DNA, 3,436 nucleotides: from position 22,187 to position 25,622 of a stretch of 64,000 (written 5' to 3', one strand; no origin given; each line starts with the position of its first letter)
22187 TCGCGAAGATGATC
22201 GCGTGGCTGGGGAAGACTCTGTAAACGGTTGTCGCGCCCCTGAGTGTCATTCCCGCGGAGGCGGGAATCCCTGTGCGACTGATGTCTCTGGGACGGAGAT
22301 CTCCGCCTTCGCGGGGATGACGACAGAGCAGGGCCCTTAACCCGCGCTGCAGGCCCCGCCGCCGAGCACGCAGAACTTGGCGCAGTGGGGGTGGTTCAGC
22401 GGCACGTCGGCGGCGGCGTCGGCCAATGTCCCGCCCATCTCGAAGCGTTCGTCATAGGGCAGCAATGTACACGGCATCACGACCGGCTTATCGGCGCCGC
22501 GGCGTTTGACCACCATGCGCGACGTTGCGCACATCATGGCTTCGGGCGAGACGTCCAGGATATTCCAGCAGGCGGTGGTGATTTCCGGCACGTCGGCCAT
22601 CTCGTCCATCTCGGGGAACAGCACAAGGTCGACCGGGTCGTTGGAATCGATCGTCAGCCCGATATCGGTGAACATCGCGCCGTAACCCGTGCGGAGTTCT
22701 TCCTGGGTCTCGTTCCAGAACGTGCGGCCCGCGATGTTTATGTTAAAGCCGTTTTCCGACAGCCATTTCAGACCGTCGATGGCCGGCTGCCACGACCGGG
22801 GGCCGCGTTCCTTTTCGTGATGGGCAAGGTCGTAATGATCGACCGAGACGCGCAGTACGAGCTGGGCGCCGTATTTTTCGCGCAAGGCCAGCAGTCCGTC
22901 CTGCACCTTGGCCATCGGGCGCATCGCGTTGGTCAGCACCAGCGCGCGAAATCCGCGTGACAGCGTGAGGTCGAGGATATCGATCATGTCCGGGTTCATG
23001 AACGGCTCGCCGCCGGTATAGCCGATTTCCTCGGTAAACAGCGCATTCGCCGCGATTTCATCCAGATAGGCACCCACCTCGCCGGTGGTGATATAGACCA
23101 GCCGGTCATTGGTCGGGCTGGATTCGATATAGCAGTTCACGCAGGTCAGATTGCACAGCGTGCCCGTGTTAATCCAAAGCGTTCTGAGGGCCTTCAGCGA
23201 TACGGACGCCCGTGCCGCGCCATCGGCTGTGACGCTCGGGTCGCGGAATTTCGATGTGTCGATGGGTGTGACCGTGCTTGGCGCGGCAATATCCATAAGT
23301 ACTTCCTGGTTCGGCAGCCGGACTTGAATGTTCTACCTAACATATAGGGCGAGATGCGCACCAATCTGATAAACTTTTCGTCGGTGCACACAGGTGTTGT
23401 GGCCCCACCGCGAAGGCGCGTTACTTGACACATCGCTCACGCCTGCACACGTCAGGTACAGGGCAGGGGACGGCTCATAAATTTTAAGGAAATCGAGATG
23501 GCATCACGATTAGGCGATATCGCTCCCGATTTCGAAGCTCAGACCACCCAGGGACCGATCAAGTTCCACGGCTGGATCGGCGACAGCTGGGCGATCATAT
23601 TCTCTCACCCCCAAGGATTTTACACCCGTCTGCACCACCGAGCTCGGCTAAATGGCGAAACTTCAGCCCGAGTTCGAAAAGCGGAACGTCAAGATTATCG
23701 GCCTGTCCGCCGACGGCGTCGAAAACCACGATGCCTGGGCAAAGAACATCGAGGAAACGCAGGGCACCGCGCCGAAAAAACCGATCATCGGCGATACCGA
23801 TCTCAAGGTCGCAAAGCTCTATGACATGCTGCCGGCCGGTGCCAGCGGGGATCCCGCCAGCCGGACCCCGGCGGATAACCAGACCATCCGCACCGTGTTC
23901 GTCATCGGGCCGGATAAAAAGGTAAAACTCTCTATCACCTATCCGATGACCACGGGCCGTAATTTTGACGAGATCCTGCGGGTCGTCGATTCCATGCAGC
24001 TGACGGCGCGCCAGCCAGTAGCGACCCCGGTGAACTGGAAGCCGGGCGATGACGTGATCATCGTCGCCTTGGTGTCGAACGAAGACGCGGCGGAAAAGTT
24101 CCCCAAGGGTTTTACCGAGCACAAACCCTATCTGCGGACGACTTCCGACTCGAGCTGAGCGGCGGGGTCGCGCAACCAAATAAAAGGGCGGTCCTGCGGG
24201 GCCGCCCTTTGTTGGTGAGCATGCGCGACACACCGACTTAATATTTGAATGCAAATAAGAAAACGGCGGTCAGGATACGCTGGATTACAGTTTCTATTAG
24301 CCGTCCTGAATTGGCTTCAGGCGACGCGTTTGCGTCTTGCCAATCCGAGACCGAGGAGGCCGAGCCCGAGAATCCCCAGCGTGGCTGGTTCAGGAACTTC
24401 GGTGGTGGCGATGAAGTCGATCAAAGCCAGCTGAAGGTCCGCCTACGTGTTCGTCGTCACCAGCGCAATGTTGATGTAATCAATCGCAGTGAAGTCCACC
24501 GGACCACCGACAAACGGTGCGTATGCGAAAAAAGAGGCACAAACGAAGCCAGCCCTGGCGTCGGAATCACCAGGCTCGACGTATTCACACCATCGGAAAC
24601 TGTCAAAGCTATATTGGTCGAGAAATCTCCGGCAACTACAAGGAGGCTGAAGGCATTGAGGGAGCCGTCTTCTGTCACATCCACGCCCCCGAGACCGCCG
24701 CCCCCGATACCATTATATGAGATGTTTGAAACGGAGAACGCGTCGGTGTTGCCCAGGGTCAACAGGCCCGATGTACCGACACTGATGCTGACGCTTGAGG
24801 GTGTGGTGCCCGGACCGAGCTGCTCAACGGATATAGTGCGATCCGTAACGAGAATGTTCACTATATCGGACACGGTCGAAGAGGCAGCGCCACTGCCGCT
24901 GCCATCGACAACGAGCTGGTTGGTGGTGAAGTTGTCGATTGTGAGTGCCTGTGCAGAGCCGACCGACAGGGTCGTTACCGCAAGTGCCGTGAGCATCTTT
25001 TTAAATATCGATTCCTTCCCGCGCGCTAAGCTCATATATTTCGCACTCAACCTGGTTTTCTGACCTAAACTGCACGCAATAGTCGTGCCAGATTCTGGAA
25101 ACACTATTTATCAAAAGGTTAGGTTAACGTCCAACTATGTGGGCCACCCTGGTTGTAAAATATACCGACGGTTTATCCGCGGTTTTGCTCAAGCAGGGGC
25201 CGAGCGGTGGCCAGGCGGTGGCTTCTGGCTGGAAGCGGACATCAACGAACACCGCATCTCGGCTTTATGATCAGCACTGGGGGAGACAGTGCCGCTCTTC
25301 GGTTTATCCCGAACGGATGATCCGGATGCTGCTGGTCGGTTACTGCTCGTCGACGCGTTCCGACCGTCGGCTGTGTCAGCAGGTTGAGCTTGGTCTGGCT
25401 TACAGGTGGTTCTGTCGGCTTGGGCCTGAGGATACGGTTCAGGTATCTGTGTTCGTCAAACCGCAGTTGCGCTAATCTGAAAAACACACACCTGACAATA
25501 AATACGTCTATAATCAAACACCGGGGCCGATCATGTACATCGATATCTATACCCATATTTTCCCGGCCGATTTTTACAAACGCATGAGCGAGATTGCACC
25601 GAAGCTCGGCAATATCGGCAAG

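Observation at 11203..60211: Eight conserved genes are split by in-frame TAG codons, with no in-frame TGA, across about 50 kb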

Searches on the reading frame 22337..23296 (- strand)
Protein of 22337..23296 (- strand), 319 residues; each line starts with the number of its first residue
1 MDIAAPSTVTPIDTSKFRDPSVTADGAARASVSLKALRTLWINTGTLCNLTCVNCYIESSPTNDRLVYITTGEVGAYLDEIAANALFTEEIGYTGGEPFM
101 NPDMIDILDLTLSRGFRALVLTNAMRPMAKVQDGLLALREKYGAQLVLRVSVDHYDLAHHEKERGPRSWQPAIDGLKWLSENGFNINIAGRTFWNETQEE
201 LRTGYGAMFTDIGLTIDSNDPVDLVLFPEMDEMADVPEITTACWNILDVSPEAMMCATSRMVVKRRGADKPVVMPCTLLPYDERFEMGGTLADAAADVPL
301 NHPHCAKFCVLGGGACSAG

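Call 31: find_encoding_contigs(protein=window:22337-23296:-, flank=10000, max_places=10)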
Protein window:22337-23296:- (319 aa): 9 contigs read that carry it; 8 places shown.
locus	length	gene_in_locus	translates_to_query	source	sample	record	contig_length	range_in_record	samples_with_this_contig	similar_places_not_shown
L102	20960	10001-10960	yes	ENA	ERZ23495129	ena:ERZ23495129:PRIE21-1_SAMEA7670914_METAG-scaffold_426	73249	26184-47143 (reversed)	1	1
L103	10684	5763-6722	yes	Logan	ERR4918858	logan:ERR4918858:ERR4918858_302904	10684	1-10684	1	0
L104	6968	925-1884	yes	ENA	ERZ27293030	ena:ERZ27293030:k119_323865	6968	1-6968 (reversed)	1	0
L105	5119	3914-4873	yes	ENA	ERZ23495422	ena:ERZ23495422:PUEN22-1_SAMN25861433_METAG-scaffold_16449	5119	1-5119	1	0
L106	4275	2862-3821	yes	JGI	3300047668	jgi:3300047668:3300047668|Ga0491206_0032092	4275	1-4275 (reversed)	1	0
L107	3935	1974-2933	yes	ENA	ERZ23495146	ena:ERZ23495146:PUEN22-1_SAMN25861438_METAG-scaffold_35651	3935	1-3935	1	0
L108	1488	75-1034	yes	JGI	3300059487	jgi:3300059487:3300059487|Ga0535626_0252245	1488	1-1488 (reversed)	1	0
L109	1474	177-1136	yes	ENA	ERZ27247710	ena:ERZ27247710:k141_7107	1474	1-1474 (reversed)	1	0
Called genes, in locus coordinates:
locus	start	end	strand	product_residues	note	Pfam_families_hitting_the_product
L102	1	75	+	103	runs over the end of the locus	PF07746:LigA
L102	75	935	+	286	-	PF02900:LigB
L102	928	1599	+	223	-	PF00857:Isochorismatase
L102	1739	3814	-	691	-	PF00141:peroxidase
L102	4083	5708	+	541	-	PF00743:FMO-like, PF07992:Pyr_redox_2, PF13450:NAD_binding_8, PF13738:Pyr_redox_3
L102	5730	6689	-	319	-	PF00701:DHDPS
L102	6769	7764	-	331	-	PF04909:Amidohydro_2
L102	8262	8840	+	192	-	-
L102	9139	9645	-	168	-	PF00578:AhpC-TSA, PF10417:1-cysPrx_C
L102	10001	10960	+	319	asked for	PF04055:Radical_SAM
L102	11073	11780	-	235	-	PF07224:Chlorophyllase, PF01738:DLH, PF00326:Peptidase_S9 (faint)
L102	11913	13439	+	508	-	PF00501:AMP-binding, PF13193:AMP-binding_C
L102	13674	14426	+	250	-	PF12146:Hydrolase_4, PF00561:Abhydrolase_1, PF12697:Abhydrolase_6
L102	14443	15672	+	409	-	PF00296:Bac_luciferase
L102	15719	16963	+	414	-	PF00296:Bac_luciferase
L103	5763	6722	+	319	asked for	PF04055:Radical_SAM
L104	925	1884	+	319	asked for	PF04055:Radical_SAM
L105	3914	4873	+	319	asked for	PF04055:Radical_SAM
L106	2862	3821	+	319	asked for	PF04055:Radical_SAM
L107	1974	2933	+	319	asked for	PF04055:Radical_SAM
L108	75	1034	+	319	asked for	PF04055:Radical_SAM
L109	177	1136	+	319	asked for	PF04055:Radical_SAM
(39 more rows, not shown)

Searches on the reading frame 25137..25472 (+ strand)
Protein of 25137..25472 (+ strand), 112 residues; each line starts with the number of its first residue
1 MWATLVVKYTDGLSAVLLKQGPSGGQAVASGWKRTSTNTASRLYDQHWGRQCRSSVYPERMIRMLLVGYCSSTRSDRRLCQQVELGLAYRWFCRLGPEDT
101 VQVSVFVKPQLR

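Call 62: search_protein_families(library=pfam, max_evalue=10, proteins=[window:25137-25472:+])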
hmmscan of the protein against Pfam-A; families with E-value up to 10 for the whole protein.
window:25137-25472:+ (112 aa): 1 family
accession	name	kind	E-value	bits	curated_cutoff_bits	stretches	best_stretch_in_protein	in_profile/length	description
PF05598.16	DUF772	-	3.2e-12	46.7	23.1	1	53-101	2-52/74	Transposase domain (DUF772)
